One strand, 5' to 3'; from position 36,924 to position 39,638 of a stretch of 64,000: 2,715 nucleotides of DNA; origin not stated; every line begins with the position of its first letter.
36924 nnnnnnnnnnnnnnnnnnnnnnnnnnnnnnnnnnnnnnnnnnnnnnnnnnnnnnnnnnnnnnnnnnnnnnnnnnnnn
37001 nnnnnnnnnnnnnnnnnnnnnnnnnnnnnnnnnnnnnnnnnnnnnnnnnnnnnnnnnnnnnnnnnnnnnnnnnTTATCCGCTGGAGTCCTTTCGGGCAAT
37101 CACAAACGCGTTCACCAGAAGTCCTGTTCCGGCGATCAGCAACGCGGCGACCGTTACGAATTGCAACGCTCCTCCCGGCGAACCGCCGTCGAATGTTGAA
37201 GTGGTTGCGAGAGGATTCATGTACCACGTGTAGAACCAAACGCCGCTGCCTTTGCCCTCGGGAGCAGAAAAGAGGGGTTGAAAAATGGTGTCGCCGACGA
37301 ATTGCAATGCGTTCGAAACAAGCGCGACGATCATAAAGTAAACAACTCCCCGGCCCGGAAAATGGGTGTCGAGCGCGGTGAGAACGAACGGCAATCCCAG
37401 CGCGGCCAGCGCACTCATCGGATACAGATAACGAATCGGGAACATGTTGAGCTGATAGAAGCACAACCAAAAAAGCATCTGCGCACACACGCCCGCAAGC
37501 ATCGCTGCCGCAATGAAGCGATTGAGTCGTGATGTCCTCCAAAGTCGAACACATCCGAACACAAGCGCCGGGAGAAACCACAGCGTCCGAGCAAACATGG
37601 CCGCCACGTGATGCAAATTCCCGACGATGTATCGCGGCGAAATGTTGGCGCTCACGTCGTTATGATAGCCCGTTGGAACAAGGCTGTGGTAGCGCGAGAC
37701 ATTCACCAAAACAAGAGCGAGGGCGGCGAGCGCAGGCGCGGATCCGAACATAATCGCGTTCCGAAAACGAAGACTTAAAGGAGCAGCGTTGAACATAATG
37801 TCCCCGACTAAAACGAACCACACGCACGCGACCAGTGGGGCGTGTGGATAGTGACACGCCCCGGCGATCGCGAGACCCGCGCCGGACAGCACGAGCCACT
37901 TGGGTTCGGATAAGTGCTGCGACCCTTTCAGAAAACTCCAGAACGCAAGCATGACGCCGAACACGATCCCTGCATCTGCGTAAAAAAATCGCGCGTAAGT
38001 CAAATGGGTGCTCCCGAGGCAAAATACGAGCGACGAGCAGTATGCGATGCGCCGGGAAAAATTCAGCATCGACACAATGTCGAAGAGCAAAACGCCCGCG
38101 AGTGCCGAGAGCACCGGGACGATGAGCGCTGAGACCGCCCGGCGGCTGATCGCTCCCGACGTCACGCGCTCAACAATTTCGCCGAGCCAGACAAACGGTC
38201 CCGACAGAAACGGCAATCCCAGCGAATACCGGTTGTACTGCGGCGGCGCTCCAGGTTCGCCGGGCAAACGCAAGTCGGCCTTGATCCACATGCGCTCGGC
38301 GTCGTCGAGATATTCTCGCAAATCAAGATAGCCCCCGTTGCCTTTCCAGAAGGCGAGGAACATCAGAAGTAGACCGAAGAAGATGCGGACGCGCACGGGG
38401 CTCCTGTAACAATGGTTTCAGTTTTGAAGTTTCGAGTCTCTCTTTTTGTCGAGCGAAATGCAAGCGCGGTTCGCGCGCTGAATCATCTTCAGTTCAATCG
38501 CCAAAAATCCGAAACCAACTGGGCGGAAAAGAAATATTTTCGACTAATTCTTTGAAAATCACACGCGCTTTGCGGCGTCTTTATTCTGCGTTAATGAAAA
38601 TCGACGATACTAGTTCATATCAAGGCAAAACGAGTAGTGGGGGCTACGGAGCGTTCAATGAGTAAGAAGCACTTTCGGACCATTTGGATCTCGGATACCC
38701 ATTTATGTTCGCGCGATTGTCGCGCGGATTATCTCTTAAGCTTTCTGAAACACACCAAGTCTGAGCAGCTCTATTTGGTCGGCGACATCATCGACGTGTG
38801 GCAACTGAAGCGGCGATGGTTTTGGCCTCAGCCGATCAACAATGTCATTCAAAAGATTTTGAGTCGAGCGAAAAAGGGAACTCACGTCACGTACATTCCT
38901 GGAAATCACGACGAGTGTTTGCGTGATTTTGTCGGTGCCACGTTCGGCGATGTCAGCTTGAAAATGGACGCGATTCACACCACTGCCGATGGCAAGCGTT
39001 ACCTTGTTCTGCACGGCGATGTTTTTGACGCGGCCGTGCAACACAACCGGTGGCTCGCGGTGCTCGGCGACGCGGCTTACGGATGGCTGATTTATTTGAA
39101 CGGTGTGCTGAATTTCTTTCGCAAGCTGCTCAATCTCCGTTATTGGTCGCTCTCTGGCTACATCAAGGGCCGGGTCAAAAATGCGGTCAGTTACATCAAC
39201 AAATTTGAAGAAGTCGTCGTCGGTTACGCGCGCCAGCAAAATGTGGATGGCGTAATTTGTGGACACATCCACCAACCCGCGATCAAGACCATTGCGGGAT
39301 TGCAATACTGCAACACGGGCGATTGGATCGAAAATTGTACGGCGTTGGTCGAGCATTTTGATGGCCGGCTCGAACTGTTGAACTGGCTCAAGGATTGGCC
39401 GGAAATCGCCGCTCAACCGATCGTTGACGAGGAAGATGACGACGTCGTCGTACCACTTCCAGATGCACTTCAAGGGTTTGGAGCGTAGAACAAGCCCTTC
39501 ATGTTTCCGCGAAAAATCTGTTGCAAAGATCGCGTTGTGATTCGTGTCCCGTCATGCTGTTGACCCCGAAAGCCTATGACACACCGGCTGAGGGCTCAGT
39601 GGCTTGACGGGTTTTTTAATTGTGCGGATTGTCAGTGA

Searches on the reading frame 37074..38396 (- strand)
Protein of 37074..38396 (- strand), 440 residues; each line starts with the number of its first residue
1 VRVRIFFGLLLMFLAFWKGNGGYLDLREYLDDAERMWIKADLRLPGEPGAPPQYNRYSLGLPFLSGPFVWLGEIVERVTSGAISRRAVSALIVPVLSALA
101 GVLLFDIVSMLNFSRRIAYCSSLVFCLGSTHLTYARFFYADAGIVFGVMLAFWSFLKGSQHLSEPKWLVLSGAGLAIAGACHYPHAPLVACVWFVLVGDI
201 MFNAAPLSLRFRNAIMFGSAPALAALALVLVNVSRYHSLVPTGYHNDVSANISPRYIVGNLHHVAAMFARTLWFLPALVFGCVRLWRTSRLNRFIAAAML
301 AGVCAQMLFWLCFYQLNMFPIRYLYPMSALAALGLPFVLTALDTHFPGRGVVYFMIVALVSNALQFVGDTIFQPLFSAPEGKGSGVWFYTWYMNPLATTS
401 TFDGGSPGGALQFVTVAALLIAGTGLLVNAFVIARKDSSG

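Call 29: search_protein_families(library=pfam, proteins=[window:37074-38396:-], max_evalue=0.001)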
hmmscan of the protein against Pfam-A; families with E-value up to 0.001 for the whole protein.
window:37074-38396:- (440 aa): 1 family
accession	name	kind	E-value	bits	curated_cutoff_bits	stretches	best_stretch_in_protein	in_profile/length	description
PF02366.24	PMT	-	6.6e-08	32.9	22.7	1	95-207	91-207/245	Dolichyl-phosphate-mannose-protein mannosyltransferase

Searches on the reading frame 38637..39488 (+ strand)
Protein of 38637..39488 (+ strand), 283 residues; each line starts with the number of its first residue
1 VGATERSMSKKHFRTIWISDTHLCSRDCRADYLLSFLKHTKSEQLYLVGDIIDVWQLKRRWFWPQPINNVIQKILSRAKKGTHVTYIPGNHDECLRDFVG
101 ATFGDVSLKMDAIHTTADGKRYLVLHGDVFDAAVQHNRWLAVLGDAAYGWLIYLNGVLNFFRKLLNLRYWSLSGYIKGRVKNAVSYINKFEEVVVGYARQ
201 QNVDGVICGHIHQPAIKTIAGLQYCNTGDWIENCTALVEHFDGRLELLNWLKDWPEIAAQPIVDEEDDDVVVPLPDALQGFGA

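Call 29: search_protein_families(library=pfam, proteins=[window:38637-39488:+], max_evalue=0.001)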
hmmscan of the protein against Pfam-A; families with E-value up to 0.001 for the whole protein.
window:38637-39488:+ (283 aa): 2 families
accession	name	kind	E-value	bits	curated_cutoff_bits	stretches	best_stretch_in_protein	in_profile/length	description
PF00149.33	Metallophos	-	4.4e-11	44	21.5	1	14-214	2-191/191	Calcineurin-like phosphoesterase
PF12850.12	Metallophos_2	-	4.3e-10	40.3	27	0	16-133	4-91/154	Calcineurin-like phosphoesterase superfamily domain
